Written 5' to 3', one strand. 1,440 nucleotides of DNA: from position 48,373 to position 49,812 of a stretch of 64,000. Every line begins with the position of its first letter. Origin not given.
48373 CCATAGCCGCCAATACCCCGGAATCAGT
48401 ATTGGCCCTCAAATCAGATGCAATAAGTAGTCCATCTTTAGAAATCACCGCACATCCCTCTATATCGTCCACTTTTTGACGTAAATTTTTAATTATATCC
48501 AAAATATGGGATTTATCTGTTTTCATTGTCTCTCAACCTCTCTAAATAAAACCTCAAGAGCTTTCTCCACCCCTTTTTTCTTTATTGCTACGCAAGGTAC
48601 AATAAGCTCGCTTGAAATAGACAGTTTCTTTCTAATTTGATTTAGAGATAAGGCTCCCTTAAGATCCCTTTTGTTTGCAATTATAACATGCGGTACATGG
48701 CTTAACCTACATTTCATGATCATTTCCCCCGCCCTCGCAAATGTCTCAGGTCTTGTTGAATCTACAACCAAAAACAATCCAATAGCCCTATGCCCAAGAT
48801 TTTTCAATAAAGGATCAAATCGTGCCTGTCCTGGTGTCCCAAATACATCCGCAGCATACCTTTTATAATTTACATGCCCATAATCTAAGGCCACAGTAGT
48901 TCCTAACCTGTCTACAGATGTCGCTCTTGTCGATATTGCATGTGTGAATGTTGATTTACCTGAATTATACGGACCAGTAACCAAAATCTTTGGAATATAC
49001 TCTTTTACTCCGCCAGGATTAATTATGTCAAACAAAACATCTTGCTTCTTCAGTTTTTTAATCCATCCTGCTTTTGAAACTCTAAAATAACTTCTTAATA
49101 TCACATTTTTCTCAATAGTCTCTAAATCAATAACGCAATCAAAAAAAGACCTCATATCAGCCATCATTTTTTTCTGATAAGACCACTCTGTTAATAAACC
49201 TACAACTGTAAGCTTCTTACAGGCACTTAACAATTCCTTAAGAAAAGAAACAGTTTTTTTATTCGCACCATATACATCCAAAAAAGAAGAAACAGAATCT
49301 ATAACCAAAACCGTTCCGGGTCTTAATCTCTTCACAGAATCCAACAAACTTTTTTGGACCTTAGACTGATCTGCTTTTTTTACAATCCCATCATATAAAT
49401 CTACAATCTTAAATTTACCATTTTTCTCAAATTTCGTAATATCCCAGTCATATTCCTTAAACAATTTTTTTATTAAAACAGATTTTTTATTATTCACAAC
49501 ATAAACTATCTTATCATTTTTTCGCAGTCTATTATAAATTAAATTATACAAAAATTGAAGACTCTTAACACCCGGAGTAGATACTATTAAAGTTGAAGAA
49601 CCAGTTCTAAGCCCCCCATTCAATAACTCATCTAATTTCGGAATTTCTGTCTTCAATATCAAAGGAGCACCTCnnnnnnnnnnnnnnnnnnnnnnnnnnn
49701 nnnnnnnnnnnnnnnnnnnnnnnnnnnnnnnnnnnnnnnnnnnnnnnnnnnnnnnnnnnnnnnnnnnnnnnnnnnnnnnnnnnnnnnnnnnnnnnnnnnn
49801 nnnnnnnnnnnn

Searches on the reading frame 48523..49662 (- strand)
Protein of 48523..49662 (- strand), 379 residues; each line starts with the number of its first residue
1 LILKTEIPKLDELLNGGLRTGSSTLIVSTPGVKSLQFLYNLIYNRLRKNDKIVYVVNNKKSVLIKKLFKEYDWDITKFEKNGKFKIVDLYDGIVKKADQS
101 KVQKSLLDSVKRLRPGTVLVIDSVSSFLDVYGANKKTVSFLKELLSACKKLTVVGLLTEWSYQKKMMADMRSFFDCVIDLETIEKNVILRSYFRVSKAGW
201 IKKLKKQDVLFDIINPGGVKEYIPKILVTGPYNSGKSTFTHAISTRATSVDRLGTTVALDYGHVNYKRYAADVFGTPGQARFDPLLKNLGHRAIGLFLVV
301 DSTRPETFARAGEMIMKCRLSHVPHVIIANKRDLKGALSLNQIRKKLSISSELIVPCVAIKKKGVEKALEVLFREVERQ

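Call 3: search_protein_families(library=pfam, proteins=[window:48523-49662:-], max_evalue=0.01)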
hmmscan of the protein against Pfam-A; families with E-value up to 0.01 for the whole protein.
window:48523-49662:- (379 aa): 11 families
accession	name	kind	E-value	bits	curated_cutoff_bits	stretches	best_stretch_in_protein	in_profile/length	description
PF06745.19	ATPase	-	4.9e-26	92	26.6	1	4-220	2-225/231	KaiC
PF00025.27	Arf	-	7.3e-13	48.8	22.3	1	225-374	16-172/174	ADP-ribosylation factor family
PF01926.29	MMR_HSR1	-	7e-09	36.2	21.9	1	225-331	1-113/113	50S ribosome-binding GTPase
PF03029.23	ATP_bind_1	-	3e-08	34.2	27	1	254-336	67-170/240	Conserved hypothetical ATP binding protein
PF00071.28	Ras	-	1.3e-07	31.8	21.6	1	225-377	1-161/162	Ras family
PF00009.33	GTP_EFTU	-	5.7e-07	29.7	26.5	1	254-375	54-185/188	Elongation factor Tu GTP binding domain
PF13238.12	AAA_18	-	0.002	19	29.4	0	226-263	1-25/128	AAA domain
PF09439.16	SRPRB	-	0.002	18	25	0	223-347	3-134/178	Signal recognition particle receptor beta subunit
PF08477.19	Roc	-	0.0021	18.7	27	1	225-333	1-119/119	Ras of Complex, Roc, domain of DAPkinase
PF02421.24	FeoB_N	-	0.0044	17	27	0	225-284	2-62/156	Ferrous iron transport protein B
PF00350.29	Dynamin_N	-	0.0063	17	27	0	226-247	1-22/168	Dynamin family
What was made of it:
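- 48523..49662 (-): Fusion of an inactivated KaiC-like domain with an MglA-family small GTPase (G1 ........, G3 GTPGQ, G4 NKRD). Pfam KaiC 4.9e-26 plus Arf/Ras (call 3).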

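Call 4: search_protein_families(library=ncbifam, proteins=[window:48523-49662:-], max_evalue=0.01)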
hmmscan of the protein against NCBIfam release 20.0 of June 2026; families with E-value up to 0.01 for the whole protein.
window:48523-49662:- (379 aa): 12 families
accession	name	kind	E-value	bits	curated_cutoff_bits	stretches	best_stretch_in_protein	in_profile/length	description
TIGR03877.1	thermo_KaiC_1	hypoth_equivalog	4.7e-18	65.6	307.25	1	3-112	4-114/238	KaiC domain-containing protein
TIGR03880.1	KaiC_arch_3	hypoth_equivalog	1.8e-13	50.6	249.45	1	7-176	2-168/224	KaiC domain-containing protein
NF006799.0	PRK09302.1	equivalog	2.6e-13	49.4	408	2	3-89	13-100/515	circadian clock protein KaiC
TIGR00231.1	small_GTP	domain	3e-13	49.9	42.5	1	222-372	2-162/164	GTP-binding protein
TIGR03881.1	KaiC_arch_4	hypoth_equivalog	4.2e-13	49.5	247.8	1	4-197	4-205/231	KaiC domain-containing protein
NF004723.0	PRK06067.1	subfamily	2.1e-10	40.5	194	1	2-184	15-198/243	flagellar accessory protein FlaH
TIGR02655.1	circ_KaiC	equivalog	6.3e-08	31.7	546.25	1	3-159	3-164/484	circadian clock protein KaiC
NF052589.1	ArlH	equivalog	1.8e-07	31.1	215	1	8-218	7-220/229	archaellum protein ArlH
NF006320.0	PRK08533.1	equivalog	5.7e-06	26.1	215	1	9-211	12-214/230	flagellar accessory protein FlaH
TIGR03918.1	GTP_HydF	equivalog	0.00066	18.6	325.55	0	225-377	9-168/392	[FeFe] hydrogenase H-cluster maturation GTPase HydF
NF003301.0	PRK04301.1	equivalog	0.0018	17.5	259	0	3-125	83-207/316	DNA repair and recombination protein RadA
TIGR00416.1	sms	equivalog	0.0051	15.6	403.05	0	4-113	77-182/454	DNA repair protein RadA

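Call 13: find_related_loci(query=window:48523-49662:-, collection=genome_contigs, flank=10000)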
Query window:48523-49662:- (379 aa) in genome_contigs; peptide patterns used: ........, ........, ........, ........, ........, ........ (x = any residue, [..] = any of these).
190 stretches matched a pattern, but none encodes a relative of the query by tblastn (E <= 1e-3).
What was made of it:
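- Tried and rejected: find_related_loci with the single KaiC-GTPase protein found nothing (call 13).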

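Call 15: find_homologous_proteins(query=window:48523-49662:-, max_evalue=0.001)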
Query window:48523-49662:- (379 aa): 694 proteins with E <= 0.001 among 7211 candidates; the best 120 are listed.
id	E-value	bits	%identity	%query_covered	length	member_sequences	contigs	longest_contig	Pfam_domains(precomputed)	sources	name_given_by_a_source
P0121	1.4e-243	825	100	99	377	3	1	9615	PF06745.20,PF01926.30,PF00025.28,PF23442.2,PF00009.34,PF03029.24,PF00071.29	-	-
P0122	2.1e-154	532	59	99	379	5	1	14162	PF06745.20,PF01926.30,PF00025.28,PF00009.34,PF03029.24,PF00071.29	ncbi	ncbi:MAG: ATPase domain-containing protein [Nanoarchaeota archaeon]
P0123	2.3e-151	522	61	99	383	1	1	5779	PF06745.20,PF01926.30,PF00025.28,PF00009.34,PF03029.24,PF00071.29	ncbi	-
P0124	1.2e-142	493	57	99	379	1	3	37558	PF06745.20,PF01926.30,PF00025.28,PF23442.2,PF00009.34,PF03029.24,PF00071.29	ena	-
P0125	1.2e-130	454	53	99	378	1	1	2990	PF06745.20,PF01926.30,PF00025.28,PF02421.25,PF00009.34,PF00071.29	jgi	-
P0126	1.4e-129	450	54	99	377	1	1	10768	PF06745.20,PF01926.30,PF00025.28,PF23442.2,PF00009.34,PF03029.24,PF00071.29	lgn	-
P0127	8.9e-126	438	51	99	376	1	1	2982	PF06745.20,PF01926.30,PF00025.28,PF23442.2,PF03029.24,PF00071.29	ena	-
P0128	1.3e-121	424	49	99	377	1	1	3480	PF06745.20,PF01926.30,PF00025.28,PF23442.2,PF03029.24,PF00071.29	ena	-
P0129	6.4e-114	399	53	99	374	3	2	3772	PF06745.20,PF01926.30,PF00025.28,PF00009.34,PF03029.24,PF00071.29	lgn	-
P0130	1.0e-111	392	50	99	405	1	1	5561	PF06745.20,PF01926.30,PF00025.28,PF09439.17,PF08477.20,PF03029.24,PF00071.29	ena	-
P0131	1.2e-111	391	49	99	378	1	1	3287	PF06745.20,PF01926.30,PF00025.28,PF08477.20,PF00009.34,PF03029.24,PF00071.29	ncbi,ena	ncbi:MAG: ATPase domain-containing protein [Nanoarchaeota archaeon]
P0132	1.4e-111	391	48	99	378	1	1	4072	PF06745.20,PF01926.30,PF00025.28,PF08477.20,PF00009.34,PF03029.24,PF00071.29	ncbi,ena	-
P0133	2.8e-111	390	48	99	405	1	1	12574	PF06745.20,PF01926.30,PF00025.28,PF09439.17,PF08477.20,PF23442.2,PF03029.24,PF00071.29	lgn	-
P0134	1.2e-110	388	47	99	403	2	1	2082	PF06745.20,PF01926.30,PF00025.28,PF00071.29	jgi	-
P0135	2.5e-110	387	50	97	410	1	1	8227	PF06745.20,PF01926.30,PF00025.28,PF09439.17,PF08477.20,PF03029.24,PF00071.29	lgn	-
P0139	9.9e-108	378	46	99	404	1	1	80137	PF06745.20,PF01926.30,PF23365.2,PF00025.28,PF08477.20,PF03029.24,PF00071.29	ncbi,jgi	-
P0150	1.5e-104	368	47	97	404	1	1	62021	PF06745.20,PF01926.30,PF00025.28,PF05625.18,PF23442.2,PF00009.34,PF03029.24,PF24336.2,PF00071.29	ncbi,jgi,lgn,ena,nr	ncbi:MAG: GTP-binding protein [Nanoarchaeota archaeon]|nr:GTP-binding protein [Nanoarchaeota archaeo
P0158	2.9e-102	360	43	99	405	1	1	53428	PF06745.20,PF01926.30,PF00025.28,PF03029.24,PF00071.29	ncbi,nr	ncbi:GTP-binding protein [Candidatus Woesearchaeota archaeon]|nr:GTP-binding protein [Candidatus Woe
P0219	2.1e-84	302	42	96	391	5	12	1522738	PF06745.20,PF01926.30,PF00025.28,PF08477.20,PF00009.34,PF03029.24,PF00071.29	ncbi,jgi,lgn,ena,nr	ncbi:MAG TPA: ATPase domain-containing protein [Methanothermobacter sp.]|nr:small GTPase [Methanothe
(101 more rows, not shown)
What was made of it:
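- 48523..49662 (-): The family is widespread in archaea (call 15).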

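Call 16: find_encoding_contigs(protein=P0122, flank=10000, max_places=3)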
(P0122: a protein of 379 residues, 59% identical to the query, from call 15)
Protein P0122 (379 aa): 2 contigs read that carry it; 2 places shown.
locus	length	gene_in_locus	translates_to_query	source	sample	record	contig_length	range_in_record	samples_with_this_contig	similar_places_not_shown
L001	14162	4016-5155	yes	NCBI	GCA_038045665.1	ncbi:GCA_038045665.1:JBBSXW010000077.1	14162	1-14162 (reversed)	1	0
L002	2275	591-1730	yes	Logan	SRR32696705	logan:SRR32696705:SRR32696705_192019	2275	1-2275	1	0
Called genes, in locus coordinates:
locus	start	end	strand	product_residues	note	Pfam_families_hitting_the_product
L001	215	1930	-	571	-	PF00999:Na_H_Exchanger, PF02254:TrkA_N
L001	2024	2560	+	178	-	-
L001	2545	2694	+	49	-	-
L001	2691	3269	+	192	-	PF01694:Rhomboid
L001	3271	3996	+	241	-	PF03796:DnaB_C (faint), PF06745:ATPase, PF13481:AAA_25 (weak), PF23442:DUF7125 (weak), PF07088:GvpD_P-loop (faint)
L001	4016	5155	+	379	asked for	PF06745:ATPase, PF00009:GTP_EFTU (faint), PF00025:Arf, PF00071:Ras, PF01926:MMR_HSR1 (weak), PF03029:ATP_bind_1 (faint)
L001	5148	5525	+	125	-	PF03259:Robl_LC7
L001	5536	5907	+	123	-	PF03259:Robl_LC7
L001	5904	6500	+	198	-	PF06745:ATPase, PF24336:DUF7504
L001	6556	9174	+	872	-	PF03259:Robl_LC7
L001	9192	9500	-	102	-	PF01918:Alba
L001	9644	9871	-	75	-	PF00833:Ribosomal_S17e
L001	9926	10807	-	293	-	PF17773:UPF0176_N, PF00581:Rhodanese, PF12368:Rhodanese_C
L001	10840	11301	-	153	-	-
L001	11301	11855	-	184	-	PF24336:DUF7504 (weak)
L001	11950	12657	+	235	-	PF00154:RecA_N, PF06745:ATPase, PF13481:AAA_25 (weak), PF20720:nSTAND3 (weak)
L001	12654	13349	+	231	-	PF06745:ATPase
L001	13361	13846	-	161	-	-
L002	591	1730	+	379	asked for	PF06745:ATPase, PF00009:GTP_EFTU (faint), PF00025:Arf, PF00071:Ras, PF01926:MMR_HSR1 (weak), PF03029:ATP_bind_1 (faint)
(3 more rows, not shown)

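Call 17: find_encoding_contigs(protein=P0124, flank=10000, max_places=3)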
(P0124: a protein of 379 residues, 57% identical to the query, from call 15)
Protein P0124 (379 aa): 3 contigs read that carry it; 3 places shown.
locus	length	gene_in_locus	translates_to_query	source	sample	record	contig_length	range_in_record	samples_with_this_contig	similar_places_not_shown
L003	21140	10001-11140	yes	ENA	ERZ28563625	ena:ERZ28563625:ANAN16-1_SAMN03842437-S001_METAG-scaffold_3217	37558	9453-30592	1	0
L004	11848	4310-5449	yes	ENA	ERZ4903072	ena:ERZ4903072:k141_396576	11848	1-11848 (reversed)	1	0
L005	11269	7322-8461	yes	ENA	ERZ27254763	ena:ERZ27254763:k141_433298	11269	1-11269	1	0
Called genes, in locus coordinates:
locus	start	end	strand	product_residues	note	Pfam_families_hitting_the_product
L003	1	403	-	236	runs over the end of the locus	PF01411:tRNA-synt_2c, PF07973:tRNA_SAD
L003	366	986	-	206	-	-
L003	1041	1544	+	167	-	PF04312:DUF460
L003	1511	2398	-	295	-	PF00089:Trypsin, PF13365:Trypsin_2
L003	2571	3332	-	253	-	-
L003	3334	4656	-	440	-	PF19290:PmbA_TldD_2nd (faint), PF19289:PmbA_TldD_3rd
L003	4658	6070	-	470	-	PF01523:PmbA_TldD_1st, PF19290:PmbA_TldD_2nd, PF19289:PmbA_TldD_3rd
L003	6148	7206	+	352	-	PF02073:Peptidase_M29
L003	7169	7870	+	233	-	PF00293:NUDIX, PF07866:DUF1653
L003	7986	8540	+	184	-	-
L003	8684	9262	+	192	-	PF01694:Rhomboid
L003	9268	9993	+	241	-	PF03796:DnaB_C (faint), PF06745:ATPase, PF13481:AAA_25, PF23442:DUF7125 (weak)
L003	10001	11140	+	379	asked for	PF06745:ATPase, PF23442:DUF7125 (faint), PF00009:GTP_EFTU (faint), PF00025:Arf, PF00071:Ras, PF01926:MMR_HSR1 (weak), PF03029:ATP_bind_1 (faint)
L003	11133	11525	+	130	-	PF03259:Robl_LC7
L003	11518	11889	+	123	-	PF03259:Robl_LC7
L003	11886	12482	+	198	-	PF06745:ATPase, PF23365:DUF7090 (weak), PF24336:DUF7504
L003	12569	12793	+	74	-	-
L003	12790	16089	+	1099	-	PF19077:Big_13 (faint), PF03259:Robl_LC7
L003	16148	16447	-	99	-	PF01918:Alba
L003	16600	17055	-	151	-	-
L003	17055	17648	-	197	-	-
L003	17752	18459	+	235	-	PF00154:RecA_N (weak), PF06745:ATPase, PF13481:AAA_25 (weak)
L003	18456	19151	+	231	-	PF06745:ATPase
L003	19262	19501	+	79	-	-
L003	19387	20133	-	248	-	-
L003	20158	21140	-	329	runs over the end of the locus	-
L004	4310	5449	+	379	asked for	PF06745:ATPase, PF23442:DUF7125 (faint), PF00009:GTP_EFTU (faint), PF00025:Arf, PF00071:Ras, PF01926:MMR_HSR1 (weak), PF03029:ATP_bind_1 (faint)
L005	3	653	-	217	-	?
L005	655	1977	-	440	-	PF19290:PmbA_TldD_2nd (faint), PF19289:PmbA_TldD_3rd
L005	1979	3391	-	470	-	PF01523:PmbA_TldD_1st, PF19290:PmbA_TldD_2nd, PF19289:PmbA_TldD_3rd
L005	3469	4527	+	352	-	PF02073:Peptidase_M29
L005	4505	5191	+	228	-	PF00293:NUDIX, PF07866:DUF1653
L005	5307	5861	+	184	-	-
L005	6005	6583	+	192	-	PF01694:Rhomboid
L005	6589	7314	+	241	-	PF03796:DnaB_C (faint), PF06745:ATPase, PF13481:AAA_25, PF23442:DUF7125 (weak)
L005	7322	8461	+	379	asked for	PF06745:ATPase, PF23442:DUF7125 (faint), PF00009:GTP_EFTU (faint), PF00025:Arf, PF00071:Ras, PF01926:MMR_HSR1 (weak), PF03029:ATP_bind_1 (faint)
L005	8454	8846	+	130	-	PF03259:Robl_LC7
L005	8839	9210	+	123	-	PF03259:Robl_LC7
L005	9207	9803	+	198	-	PF06745:ATPase, PF23365:DUF7090 (weak), PF24336:DUF7504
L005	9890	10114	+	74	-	-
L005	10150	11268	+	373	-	?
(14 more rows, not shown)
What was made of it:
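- It is in the same position in L001 and L003-L005 (calls 16, 17).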

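Call 19: find_encoding_contigs(protein=P0158, flank=10000, max_places=1)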
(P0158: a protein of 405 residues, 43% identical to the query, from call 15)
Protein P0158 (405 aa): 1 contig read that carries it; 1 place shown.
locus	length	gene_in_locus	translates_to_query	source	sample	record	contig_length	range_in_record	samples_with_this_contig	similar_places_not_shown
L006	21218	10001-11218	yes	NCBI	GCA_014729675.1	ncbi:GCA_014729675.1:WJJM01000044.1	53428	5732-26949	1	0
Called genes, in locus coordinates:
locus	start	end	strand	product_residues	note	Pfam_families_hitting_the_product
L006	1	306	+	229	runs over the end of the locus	PF06745:ATPase, PF13481:AAA_25, PF23442:DUF7125 (weak)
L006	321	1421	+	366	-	-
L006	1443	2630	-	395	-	PF01266:DAO (weak), PF13450:NAD_binding_8 (weak)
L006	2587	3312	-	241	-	PF01209:Ubie_methyltran, PF02353:CMAS, PF05175:MTS, PF13489:Methyltransf_23, PF01728:FtsJ, PF13847:Methyltransf_31, PF08241:Methyltransf_11, PF08242:Methyltransf_12, +8 more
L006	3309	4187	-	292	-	-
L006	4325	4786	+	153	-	PF01894:YjbQ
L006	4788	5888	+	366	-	PF00682:HMGL-like, PF22617:HCS_D2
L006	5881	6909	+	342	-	PF00348:polyprenyl_synt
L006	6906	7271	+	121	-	-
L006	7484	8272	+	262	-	PF01978:TrmB, PF11495:TrmB_EBD_N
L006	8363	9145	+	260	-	PF01978:TrmB, PF11495:TrmB_EBD_N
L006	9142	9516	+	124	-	PF19197:DUF5872 (weak)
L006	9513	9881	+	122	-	-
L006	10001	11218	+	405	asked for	PF06745:ATPase, PF03029:ATP_bind_1 (faint), PF00025:Arf, PF00071:Ras (weak), PF01926:MMR_HSR1 (weak)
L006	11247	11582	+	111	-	-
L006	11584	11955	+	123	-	PF03259:Robl_LC7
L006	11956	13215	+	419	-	PF02743:dCache_1, PF00672:HAMP (weak)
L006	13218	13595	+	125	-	PF03259:Robl_LC7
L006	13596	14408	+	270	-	PF00989:PAS, PF13426:PAS_9, PF08447:PAS_3, PF00989:PAS, PF08448:PAS_4 (weak), PF13188:PAS_8, PF13426:PAS_9, PF08447:PAS_3 (weak), +1 more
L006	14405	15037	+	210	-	PF06745:ATPase, PF24336:DUF7504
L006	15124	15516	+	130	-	PF00072:Response_reg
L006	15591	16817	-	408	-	PF00009:GTP_EFTU, PF03193:RsgA_GTPase (faint), PF09173:eIF2_C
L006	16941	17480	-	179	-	PF01092:Ribosomal_S6e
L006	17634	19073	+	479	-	-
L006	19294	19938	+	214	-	-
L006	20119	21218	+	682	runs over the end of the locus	PF01261:AP_endonuc_2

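Call 20: find_encoding_contigs(protein=P0219, flank=8000, max_places=1)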
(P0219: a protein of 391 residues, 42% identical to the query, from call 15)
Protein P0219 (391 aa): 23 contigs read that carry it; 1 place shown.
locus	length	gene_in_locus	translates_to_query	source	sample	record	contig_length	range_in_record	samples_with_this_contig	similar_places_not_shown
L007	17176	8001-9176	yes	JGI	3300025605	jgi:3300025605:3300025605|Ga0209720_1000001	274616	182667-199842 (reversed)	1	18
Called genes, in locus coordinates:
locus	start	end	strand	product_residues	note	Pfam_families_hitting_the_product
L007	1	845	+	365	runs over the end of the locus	PF00465:Fe-ADH, PF13685:Fe-ADH_2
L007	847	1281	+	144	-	PF03684:UPF0179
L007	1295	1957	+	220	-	PF00455:DeoRC (faint), PF06026:Rib_5-P_isom_A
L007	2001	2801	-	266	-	PF00950:ABC-3, PF01032:FecCD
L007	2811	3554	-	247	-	PF02463:SMC_N (faint), PF00005:ABC_tran, PF13304:AAA_21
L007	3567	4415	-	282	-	PF01297:ZnuA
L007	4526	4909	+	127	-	PF01402:RHH_1, PF08753:NikR_C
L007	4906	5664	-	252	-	PF00590:TP_methylase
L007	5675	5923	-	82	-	PF01998:DUF131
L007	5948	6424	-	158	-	PF04609:MCR_C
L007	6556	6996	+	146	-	-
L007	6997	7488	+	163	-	-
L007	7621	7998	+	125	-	PF03259:Robl_LC7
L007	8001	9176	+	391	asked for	PF06745:ATPase, PF03029:ATP_bind_1 (faint), PF00009:GTP_EFTU (weak), PF00025:Arf, PF00071:Ras, PF01926:MMR_HSR1 (weak), PF08477:Roc (weak)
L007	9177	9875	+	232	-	PF06745:ATPase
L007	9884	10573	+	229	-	PF06745:ATPase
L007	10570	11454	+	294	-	PF12862:ANAPC5 (faint), PF13432:TPR_16 (faint), PF21033:RMD1-3 (faint), PF25062:ARM_TT21_N (faint), PF26725:TPR_INTS8_3 (faint), PF00515:TPR_1 (faint), PF13424:TPR_12, PF13424:TPR_12, +5 more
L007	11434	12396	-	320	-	PF00953:Glycos_transf_4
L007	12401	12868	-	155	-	PF28505:DUF1699_N, PF02796:HTH_7 (faint), PF13384:HTH_23 (weak)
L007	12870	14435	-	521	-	PF04409:DUF530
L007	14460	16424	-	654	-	PF00133:tRNA-synt_1, PF01406:tRNA-synt_1e (faint), PF09334:tRNA-synt_1g, PF19303:Anticodon_3, PF01588:tRNA_bind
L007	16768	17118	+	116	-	-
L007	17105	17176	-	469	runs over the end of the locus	PF08245:Mur_ligase_M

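Call 65: find_encoding_contigs(protein=P0150, flank=7000, max_places=1)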
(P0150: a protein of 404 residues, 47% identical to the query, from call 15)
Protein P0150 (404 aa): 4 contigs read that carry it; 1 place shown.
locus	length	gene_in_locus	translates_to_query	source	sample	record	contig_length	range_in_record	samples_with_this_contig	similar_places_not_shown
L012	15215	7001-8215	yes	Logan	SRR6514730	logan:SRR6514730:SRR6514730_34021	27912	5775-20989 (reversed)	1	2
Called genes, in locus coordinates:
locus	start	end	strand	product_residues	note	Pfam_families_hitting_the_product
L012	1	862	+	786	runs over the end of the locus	PF16656:Pur_ac_phosph_N, PF13385:Laminin_G_3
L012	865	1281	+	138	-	-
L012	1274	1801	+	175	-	-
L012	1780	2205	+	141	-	-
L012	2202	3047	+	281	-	-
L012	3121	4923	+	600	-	PF25212:HVO_A0114 (weak), PF00437:T2SSE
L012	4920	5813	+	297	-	PF00482:T2SSF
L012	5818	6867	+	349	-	PF00482:T2SSF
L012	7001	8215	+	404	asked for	PF03029:ATP_bind_1 (faint), PF06745:ATPase, PF23442:DUF7125, PF24336:DUF7504 (weak), PF05625:PAXNEB (weak), PF00025:Arf, PF00071:Ras, PF01926:MMR_HSR1, +1 more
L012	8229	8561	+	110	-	-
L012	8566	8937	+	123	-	PF03259:Robl_LC7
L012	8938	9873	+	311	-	PF00753:Lactamase_B (faint), PF12706:Lactamase_B_2 (weak), PF13483:Lactamase_B_3, PF12706:Lactamase_B_2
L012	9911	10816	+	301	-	PF00672:HAMP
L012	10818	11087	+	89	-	-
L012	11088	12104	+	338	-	PF04392:ABC_sub_bind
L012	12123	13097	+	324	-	PF00672:HAMP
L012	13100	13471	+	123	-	PF03259:Robl_LC7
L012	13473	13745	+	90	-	-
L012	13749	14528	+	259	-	-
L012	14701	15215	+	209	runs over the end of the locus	PF00989:PAS, PF13188:PAS_8, PF08448:PAS_4 (weak), PF13426:PAS_9, PF08447:PAS_3 (weak)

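Call 66: find_encoding_contigs(protein=P0139, flank=7000, max_places=1)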
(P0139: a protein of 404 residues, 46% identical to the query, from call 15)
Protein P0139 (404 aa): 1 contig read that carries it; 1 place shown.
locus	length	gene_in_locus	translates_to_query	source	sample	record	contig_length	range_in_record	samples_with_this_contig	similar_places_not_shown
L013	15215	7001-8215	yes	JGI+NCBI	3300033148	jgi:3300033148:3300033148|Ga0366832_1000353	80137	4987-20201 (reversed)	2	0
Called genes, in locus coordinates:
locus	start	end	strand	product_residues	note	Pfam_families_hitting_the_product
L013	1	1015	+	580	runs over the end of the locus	-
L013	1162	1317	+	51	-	-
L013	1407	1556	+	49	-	-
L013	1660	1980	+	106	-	-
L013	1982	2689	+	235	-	PF03796:DnaB_C, PF06745:ATPase, PF13481:AAA_25, PF23442:DUF7125 (weak), PF07088:GvpD_P-loop (faint)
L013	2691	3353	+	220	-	-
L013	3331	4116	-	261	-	PF13444:Acetyltransf_5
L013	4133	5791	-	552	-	PF02310:B12-binding, PF04055:Radical_SAM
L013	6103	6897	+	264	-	PF01978:TrmB, PF11495:TrmB_EBD_N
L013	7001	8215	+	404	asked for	PF06745:ATPase, PF23365:DUF7090 (weak), PF00025:Arf, PF00071:Ras, PF01926:MMR_HSR1 (weak), PF08477:Roc (weak), PF03029:ATP_bind_1 (faint)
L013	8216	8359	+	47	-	-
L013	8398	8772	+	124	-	PF03259:Robl_LC7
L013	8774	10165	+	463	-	PF08495:FIST, PF10442:FIST_C (weak)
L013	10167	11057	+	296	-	PF00672:HAMP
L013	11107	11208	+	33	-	-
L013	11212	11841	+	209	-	PF06745:ATPase, PF23365:DUF7090, PF24336:DUF7504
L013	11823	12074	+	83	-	-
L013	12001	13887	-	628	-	PF00270:DEAD (weak), PF04851:ResIII (weak), PF06733:DEAD_2, PF13307:Helicase_C_2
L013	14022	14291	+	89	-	PF25212:HVO_A0114 (weak), PF01047:MarR (weak)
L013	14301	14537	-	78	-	-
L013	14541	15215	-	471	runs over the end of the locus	PF01368:DHH, PF27767:Arc_Cdc45 (weak), PF21763:DHH_CID, PF02272:DHHA1 (weak)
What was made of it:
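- Sister operons carry bona fide sensor modules (dCache_1, HAMP, PAS, FIST, a solute-binding protein) in the equivalent neighbourhood (calls 19, 65, 66). It is absent from the four operons examined that lack a fused receptor (L006, L007, L012, L013; calls 19, 20, 65, 66).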
